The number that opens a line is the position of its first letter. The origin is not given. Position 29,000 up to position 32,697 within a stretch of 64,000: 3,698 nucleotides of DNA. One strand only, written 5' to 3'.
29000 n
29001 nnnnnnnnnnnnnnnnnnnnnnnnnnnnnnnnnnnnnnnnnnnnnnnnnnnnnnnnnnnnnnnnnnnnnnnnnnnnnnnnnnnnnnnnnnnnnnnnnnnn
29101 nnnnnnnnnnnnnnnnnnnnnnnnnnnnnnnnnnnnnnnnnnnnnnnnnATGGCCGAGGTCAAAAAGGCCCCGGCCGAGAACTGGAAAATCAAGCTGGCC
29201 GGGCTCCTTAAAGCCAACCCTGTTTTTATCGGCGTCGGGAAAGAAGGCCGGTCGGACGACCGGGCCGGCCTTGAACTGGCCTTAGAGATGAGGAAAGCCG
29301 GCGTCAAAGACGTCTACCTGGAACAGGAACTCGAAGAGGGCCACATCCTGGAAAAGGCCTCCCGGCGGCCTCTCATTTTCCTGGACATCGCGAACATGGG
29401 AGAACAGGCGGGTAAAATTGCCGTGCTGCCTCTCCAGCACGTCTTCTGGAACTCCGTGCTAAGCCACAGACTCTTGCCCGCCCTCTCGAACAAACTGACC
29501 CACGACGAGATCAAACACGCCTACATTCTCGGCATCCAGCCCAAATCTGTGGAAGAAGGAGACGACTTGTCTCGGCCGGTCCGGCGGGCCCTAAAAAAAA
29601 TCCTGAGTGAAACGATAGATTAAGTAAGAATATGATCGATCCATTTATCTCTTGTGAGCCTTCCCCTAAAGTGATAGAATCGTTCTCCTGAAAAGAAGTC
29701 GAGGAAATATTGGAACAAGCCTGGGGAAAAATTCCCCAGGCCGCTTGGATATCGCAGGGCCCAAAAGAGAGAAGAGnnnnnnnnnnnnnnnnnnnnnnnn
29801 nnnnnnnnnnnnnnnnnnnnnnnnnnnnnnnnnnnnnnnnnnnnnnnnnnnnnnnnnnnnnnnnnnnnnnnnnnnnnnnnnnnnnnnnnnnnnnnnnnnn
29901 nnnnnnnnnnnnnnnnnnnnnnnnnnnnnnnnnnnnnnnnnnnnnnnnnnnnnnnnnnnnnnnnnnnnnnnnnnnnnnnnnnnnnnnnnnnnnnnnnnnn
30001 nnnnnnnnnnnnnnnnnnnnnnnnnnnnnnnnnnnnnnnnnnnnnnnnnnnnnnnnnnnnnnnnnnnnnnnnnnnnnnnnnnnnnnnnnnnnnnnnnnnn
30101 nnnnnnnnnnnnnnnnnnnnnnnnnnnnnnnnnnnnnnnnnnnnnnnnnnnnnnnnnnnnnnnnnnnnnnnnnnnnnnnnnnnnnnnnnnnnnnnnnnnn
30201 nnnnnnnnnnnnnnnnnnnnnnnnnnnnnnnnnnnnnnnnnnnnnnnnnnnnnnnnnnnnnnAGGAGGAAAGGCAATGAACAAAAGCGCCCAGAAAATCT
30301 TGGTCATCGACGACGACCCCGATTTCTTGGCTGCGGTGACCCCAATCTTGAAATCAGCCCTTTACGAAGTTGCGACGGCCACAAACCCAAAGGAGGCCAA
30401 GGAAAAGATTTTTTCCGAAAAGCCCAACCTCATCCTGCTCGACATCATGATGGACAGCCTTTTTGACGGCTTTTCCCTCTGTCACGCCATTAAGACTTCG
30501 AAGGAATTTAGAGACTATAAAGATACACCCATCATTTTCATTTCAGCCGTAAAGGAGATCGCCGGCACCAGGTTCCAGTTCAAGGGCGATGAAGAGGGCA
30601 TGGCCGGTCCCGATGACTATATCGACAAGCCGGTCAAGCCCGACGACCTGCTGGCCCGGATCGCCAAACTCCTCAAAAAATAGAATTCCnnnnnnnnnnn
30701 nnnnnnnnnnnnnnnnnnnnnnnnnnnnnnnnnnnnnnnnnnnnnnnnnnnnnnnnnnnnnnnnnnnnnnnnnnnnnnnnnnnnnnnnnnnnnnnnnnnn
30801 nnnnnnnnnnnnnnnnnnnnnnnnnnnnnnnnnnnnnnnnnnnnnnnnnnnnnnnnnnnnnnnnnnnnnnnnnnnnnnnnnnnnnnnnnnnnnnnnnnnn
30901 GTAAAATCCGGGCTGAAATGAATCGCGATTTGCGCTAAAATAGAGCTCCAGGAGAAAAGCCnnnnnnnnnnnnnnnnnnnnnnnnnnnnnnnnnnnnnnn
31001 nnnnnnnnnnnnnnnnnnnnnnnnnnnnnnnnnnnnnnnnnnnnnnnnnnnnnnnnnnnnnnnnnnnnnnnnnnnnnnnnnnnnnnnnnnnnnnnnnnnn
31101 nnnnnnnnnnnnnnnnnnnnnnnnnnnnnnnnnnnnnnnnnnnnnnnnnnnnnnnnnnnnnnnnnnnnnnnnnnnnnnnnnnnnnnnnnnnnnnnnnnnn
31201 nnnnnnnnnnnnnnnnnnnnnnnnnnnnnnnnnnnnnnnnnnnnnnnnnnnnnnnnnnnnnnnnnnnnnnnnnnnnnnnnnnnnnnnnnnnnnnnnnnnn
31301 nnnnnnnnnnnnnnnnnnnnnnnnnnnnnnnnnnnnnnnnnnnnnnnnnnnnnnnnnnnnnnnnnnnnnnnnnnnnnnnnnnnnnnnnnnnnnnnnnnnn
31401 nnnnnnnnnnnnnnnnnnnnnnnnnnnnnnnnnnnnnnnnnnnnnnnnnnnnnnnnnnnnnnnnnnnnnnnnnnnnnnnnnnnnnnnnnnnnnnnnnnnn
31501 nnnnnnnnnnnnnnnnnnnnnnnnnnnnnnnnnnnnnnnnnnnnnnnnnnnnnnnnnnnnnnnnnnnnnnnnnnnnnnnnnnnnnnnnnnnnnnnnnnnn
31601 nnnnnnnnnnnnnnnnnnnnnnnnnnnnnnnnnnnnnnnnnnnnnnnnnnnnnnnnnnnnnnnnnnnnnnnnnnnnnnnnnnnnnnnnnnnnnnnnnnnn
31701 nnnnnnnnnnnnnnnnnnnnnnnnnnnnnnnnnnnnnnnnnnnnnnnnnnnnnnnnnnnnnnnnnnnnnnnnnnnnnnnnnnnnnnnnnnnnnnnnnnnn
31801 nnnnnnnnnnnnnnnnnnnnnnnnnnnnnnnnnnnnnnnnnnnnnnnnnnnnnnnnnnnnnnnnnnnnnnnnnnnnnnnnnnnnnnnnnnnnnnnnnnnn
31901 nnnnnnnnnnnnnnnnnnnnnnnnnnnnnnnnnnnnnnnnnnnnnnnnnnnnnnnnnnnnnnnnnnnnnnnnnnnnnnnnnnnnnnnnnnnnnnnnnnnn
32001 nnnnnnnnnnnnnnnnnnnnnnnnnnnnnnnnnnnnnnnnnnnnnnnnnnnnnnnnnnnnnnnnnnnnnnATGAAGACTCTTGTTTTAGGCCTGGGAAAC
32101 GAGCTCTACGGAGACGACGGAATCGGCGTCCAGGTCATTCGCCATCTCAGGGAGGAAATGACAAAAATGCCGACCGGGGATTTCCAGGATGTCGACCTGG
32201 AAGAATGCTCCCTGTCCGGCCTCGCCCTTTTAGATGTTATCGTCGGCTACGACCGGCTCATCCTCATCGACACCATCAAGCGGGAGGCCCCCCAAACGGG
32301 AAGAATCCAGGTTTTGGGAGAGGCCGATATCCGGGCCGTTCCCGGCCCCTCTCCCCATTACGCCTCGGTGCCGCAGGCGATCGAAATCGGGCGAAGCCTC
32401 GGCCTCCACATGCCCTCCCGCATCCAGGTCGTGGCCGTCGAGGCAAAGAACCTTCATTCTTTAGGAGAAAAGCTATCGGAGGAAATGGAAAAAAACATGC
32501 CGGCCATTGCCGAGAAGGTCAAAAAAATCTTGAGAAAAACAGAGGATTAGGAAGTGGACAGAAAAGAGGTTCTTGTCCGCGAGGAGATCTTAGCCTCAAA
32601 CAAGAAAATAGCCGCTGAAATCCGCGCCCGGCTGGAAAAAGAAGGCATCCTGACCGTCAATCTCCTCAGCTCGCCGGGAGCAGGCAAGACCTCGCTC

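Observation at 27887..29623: NiFe hydrogenase large subunit fused in cis to its own maturation protease domain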

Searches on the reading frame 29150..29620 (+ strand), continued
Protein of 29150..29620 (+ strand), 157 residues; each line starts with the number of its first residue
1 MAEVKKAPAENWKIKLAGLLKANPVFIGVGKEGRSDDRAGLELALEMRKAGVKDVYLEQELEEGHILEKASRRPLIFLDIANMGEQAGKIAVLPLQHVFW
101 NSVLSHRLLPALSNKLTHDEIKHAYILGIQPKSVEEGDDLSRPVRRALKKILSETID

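Call 62: find_encoding_contigs(protein=P0278, flank=10000, max_places=1)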
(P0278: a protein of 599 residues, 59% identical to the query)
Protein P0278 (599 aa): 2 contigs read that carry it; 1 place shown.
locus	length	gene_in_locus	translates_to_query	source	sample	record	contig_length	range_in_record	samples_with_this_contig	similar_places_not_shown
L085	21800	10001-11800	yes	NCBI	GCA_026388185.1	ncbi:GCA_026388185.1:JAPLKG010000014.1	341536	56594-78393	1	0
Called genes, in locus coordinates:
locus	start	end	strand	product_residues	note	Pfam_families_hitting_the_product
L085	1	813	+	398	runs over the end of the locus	PF01597:GCV_H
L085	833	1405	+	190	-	PF13183:Fer4_8, PF13187:Fer4_9 (weak), PF13534:Fer4_17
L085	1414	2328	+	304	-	PF02754:CCG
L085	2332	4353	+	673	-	PF00890:FAD_binding_2, PF01134:GIDA (weak), PF01266:DAO (weak), PF12831:FAD_oxidored, PF12838:Fer4_7, PF13187:Fer4_9, PF14697:Fer4_21, PF25160:LdpA_Fe-S-bd, +10 more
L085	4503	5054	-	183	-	-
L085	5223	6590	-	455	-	PF07894:SACK1 (weak), PF11495:TrmB_EBD_N (faint), PF24217:DUF7436 (faint), PF13091:PLDc_2, PF00614:PLDc (faint), PF13918:PLDc_3, PF13091:PLDc_2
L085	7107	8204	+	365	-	PF13183:Fer4_8 (faint), PF13534:Fer4_17 (faint), PF14697:Fer4_21 (faint), PF12797:Fer4_2 (faint), PF13237:Fer4_10 (faint), PF00037:Fer4 (faint), PF17179:Fer4_22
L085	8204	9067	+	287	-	PF00970:FAD_binding_6, PF00175:NAD_binding_1, PF10418:DHODB_Fe-S_bind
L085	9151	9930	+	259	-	PF01058:Oxidored_q6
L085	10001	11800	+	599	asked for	PF00374:NiFeSe_Hases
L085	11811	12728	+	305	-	PF00892:EamA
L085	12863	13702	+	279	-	PF01149:Fapy_DNA_glyco, PF06831:H2TH, PF06827:zf-FPG_IleRS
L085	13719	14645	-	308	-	PF13480:Acetyltransf_6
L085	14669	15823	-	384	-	PF01053:Cys_Met_Meta_PP, PF00155:Aminotran_1_2 (weak), PF00266:Aminotran_5 (faint)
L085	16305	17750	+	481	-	PF01212:Beta_elim_lyase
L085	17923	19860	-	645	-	PF01293:PEPCK_ATP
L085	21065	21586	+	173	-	-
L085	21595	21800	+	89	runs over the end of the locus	-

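Call 63: find_encoding_contigs(protein=P0274, flank=10000, max_places=1)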
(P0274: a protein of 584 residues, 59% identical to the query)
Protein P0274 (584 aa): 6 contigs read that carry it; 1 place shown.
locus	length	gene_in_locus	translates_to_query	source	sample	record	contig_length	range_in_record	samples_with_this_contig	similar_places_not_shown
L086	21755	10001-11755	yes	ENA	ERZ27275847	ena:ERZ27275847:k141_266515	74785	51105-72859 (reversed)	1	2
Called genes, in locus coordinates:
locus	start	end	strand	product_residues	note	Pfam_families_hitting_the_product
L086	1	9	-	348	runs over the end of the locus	PF04492:Phage_rep_O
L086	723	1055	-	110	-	PF14493:HTH_40 (weak)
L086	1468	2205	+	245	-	-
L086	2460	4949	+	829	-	PF19313:DUF5916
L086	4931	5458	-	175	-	PF05163:DinB, PF12867:DinB_2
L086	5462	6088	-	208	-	-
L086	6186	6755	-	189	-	PF13248:Zn_ribbon_3 (weak)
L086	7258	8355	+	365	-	PF12838:Fer4_7 (faint), PF13183:Fer4_8 (faint), PF00037:Fer4 (faint), PF12797:Fer4_2 (faint), PF25160:LdpA_Fe-S-bd (faint), PF17179:Fer4_22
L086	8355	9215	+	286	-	PF00970:FAD_binding_6, PF00175:NAD_binding_1, PF10418:DHODB_Fe-S_bind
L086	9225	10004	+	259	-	PF01058:Oxidored_q6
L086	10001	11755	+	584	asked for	PF00374:NiFeSe_Hases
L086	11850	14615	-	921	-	PF17957:Big_7 (faint), PF10342:Kre9_KNH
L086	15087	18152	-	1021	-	PF12396:DUF3659 (faint), PF13585:CHU_C (faint), PF13860:FlgD_ig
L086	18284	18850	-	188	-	PF01613:Flavin_Reduct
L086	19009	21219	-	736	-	PF00069:Pkinase, PF07714:PK_Tyr_Ser-Thr, PF14531:Kinase-like (weak), PF13431:TPR_17 (faint), PF13428:TPR_14 (faint), PF13432:TPR_16 (weak), PF14559:TPR_19 (weak), PF23914:TPR_CcmH_CycH (weak), +6 more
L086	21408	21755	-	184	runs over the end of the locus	PF12837:Fer4_6 (faint), PF13187:Fer4_9 (weak), PF13237:Fer4_10 (weak), PF14697:Fer4_21 (weak), PF12838:Fer4_7 (weak), PF00037:Fer4 (weak), PF12797:Fer4_2 (weak)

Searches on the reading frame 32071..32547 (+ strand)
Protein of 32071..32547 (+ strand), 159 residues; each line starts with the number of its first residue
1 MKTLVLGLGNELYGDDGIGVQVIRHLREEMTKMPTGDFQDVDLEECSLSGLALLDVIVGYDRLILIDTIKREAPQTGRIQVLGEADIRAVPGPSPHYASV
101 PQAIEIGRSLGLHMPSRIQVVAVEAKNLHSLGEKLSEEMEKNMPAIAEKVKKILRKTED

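Call 3: search_protein_families(library=pfam, proteins=[window:32071-32547:+], max_evalue=1)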
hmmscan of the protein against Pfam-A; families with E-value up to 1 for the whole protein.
window:32071-32547:+ (159 aa): 1 family
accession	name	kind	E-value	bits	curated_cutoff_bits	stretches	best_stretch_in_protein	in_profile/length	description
PF01750.23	HycI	-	1.8e-06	28.2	23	1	21-150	2-127/130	Hydrogenase maturation protease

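Call 4: search_protein_families(library=ncbifam, proteins=[window:32071-32547:+], max_evalue=1)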
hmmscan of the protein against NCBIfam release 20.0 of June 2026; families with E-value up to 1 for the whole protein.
window:32071-32547:+ (159 aa): 7 families
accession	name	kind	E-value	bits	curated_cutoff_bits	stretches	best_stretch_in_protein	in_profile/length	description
TIGR00072.1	hydrog_prot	superfamily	5.8e-29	101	47.45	1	4-154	1-145/145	hydrogenase maturation protease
TIGR00140.1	hupD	subfamily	6.9e-17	61.8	151.8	1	4-156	2-149/151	HyaD/HybD family hydrogenase maturation endopeptidase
NF007777.0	PRK10466.1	equivalog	2.5e-15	56.6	190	1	1-156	1-151/164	HyaD/HybD family hydrogenase maturation endopeptidase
NF045519.1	NiFeSe_H2_mat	exception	3.3e-12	46.5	190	1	2-155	2-148/152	NiFeSe hydrogenase maturation protease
TIGR00130.1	frhD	equivalog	2.1e-09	37.6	134.95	1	2-155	4-152/153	coenzyme F420-reducing hydrogenase, FrhD protein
NF007616.0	PRK10264.1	equivalog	1.5e-07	31.3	261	1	3-147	6-146/195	hydrogenase 1 maturation protease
TIGR00142.1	hycI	equivalog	0.0005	19.9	119.1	1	4-32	2-30/146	hydrogenase maturation peptidase HycI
